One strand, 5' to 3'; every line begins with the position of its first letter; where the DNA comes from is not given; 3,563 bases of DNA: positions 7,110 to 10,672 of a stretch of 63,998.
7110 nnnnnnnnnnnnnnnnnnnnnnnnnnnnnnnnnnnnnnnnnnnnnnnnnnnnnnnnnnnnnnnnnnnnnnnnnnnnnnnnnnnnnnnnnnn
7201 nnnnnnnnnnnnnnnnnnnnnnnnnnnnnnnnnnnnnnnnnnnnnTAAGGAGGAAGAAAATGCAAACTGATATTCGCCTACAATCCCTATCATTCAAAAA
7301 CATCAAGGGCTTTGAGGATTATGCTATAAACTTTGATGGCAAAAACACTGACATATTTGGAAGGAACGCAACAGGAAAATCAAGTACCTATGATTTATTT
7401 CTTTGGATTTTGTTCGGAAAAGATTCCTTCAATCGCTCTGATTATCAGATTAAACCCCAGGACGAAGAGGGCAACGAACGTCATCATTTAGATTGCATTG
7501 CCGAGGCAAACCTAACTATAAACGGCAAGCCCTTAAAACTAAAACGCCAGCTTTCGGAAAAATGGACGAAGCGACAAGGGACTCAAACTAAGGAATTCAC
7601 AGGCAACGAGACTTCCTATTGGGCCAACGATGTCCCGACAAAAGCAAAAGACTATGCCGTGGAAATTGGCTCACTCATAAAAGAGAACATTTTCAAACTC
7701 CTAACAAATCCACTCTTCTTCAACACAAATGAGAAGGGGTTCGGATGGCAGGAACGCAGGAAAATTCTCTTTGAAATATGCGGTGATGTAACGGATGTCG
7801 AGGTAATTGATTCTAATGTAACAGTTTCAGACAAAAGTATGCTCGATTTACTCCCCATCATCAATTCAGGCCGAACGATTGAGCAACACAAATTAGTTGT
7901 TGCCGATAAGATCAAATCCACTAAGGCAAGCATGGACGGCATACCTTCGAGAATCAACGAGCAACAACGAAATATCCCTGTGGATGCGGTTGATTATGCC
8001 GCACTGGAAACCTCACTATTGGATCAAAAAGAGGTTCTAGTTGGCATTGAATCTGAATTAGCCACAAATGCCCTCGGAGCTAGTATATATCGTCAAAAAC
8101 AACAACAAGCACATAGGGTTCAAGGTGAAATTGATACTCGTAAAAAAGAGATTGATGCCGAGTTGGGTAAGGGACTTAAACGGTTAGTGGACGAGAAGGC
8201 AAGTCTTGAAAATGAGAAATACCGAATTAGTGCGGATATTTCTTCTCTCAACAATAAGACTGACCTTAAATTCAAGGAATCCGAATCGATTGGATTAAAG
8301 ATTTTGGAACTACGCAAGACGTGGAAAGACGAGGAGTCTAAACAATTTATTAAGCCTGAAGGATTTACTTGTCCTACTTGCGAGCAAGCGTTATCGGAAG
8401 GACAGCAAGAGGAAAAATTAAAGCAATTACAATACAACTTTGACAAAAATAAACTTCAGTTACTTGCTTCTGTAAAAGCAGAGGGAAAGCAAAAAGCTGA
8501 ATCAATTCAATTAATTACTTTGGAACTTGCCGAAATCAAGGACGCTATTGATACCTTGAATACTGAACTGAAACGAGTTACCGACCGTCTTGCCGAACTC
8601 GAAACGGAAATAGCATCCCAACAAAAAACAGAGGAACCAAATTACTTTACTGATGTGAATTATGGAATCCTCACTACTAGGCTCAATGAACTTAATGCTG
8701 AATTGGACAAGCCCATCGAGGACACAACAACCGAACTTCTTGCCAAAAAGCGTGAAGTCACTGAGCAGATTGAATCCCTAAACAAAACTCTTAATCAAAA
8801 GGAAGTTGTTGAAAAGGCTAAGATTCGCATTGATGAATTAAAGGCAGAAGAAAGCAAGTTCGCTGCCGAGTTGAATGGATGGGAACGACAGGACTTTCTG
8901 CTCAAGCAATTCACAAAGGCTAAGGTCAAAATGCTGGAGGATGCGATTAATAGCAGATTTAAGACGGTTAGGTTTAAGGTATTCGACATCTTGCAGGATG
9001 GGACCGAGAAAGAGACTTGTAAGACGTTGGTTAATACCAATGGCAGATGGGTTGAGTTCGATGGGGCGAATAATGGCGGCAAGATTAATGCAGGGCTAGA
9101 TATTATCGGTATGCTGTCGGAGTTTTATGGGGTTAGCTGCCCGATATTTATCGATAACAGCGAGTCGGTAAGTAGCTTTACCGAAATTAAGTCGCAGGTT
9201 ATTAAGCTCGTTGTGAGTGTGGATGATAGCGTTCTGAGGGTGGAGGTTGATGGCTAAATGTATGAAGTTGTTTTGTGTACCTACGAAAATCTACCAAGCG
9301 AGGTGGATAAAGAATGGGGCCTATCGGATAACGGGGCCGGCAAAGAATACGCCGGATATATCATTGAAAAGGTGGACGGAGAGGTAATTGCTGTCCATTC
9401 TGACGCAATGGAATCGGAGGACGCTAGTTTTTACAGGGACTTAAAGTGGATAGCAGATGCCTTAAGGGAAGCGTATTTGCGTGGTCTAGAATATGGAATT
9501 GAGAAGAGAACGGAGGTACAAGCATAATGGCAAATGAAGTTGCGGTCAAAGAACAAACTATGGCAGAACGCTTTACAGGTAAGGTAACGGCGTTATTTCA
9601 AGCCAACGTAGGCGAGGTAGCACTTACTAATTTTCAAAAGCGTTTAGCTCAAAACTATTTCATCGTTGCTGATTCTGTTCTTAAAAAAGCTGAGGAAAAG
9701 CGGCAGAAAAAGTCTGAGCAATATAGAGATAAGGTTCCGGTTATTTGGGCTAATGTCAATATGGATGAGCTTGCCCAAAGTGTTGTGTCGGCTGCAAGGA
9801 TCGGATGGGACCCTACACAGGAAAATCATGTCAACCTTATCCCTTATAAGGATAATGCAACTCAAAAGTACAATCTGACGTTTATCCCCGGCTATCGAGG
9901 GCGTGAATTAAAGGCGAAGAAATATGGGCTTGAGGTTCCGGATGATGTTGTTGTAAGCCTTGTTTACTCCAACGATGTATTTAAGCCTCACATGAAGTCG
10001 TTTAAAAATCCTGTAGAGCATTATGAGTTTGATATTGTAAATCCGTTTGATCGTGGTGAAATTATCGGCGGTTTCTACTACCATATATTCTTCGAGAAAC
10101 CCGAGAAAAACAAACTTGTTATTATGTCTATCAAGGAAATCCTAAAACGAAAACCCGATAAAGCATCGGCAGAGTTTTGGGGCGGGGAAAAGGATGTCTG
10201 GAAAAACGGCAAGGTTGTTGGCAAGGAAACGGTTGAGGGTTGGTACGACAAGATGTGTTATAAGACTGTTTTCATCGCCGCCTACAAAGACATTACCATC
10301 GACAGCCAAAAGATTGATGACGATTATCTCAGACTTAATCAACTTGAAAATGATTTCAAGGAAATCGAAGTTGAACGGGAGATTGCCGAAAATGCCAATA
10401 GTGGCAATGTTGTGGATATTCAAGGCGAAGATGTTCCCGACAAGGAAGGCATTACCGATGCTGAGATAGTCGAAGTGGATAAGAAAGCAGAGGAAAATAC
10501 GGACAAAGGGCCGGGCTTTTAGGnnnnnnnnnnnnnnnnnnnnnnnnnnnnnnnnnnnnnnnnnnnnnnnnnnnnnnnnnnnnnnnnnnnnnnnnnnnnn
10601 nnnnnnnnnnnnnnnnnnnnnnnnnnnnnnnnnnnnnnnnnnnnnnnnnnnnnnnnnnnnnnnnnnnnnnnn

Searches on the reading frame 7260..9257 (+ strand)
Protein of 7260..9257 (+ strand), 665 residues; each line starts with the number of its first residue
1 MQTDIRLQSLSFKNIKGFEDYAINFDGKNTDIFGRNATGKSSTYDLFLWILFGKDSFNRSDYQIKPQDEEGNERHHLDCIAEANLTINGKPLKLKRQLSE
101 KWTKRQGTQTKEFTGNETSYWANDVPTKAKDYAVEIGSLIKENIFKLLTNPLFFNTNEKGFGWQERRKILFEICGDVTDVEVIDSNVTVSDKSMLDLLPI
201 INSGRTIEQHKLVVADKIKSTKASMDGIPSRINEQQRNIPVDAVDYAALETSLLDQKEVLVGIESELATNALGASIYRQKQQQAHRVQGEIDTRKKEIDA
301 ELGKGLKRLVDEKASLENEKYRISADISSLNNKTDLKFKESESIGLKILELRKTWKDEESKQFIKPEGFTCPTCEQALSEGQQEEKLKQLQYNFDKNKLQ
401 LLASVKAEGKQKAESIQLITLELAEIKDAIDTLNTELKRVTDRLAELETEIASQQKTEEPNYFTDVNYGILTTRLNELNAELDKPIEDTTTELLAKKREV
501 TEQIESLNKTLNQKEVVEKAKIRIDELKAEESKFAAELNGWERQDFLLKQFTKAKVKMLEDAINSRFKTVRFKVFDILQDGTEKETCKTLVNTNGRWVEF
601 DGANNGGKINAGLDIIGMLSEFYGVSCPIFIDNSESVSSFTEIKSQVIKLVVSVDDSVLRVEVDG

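Call 36: find_encoding_contigs(protein=window:7260-9257:+, flank=10000, max_places=1)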
Protein window:7260-9257:+ (665 aa): 2 contigs read that carry it; 1 place shown.
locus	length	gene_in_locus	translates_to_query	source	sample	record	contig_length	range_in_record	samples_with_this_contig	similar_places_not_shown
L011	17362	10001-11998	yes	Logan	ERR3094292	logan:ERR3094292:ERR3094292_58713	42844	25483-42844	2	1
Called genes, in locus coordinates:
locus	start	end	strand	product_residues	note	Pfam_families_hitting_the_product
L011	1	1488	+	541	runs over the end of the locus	PF00239:Resolvase, PF07508:Recombinase, PF13408:Zn_ribbon_recom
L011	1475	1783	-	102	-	-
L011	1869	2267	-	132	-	PF13560:HTH_31, PF01381:HTH_3, PF07022:Phage_CI_repr (weak), PF12844:HTH_19, PF13443:HTH_26 (faint)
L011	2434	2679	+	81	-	PF13560:HTH_31 (weak), PF01381:HTH_3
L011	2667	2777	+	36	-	-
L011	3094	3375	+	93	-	-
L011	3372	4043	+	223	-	PF09669:Phage_pRha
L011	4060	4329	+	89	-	-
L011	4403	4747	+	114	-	-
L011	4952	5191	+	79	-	-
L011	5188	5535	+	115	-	-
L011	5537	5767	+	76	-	-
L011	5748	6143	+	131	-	PF06725:3D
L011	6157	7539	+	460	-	PF00145:DNA_methylase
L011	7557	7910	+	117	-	PF08769:Spo0A_C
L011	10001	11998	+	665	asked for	-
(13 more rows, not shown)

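Call 86: search_protein_families(library=phrogs, max_evalue=0.00001, proteins=[window:7260-9257:+])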
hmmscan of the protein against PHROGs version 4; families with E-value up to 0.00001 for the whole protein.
window:7260-9257:+ (665 aa): 6 families
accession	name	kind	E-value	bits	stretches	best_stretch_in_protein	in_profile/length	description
phrog_10445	-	unknown function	5.4e-58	197.5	1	4-246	2-235/296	-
phrog_77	-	DNA, RNA and nucleotide metabolism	5.5e-57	195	1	2-648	293-911/967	SbcC-like subunit of palindrome specific endonuclease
phrog_21084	-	other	1.6e-51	176.4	1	290-663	10-395/396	recombinase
phrog_20188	-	DNA, RNA and nucleotide metabolism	3.7e-51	175.1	1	388-662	4-277/279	endonuclease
phrog_25363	-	unknown function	4.2e-17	63.1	1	1-72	1-73/77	-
phrog_1499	-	unknown function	3e-11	44.3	1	5-340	3-267/427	-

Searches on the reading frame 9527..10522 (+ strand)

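Call 86: search_protein_families(library=phrogs, max_evalue=0.00001, proteins=[window:9527-10522:+])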
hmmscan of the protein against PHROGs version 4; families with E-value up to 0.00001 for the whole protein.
window:9527-10522:+ (331 aa): 2 families
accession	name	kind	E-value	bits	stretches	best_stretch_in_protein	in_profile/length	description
phrog_34753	-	unknown function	9.9e-123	410.9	1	5-315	19-335/364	-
phrog_148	-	DNA, RNA and nucleotide metabolism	4e-13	50.7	1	75-318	68-283/387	RecT-like ssDNA annealing protein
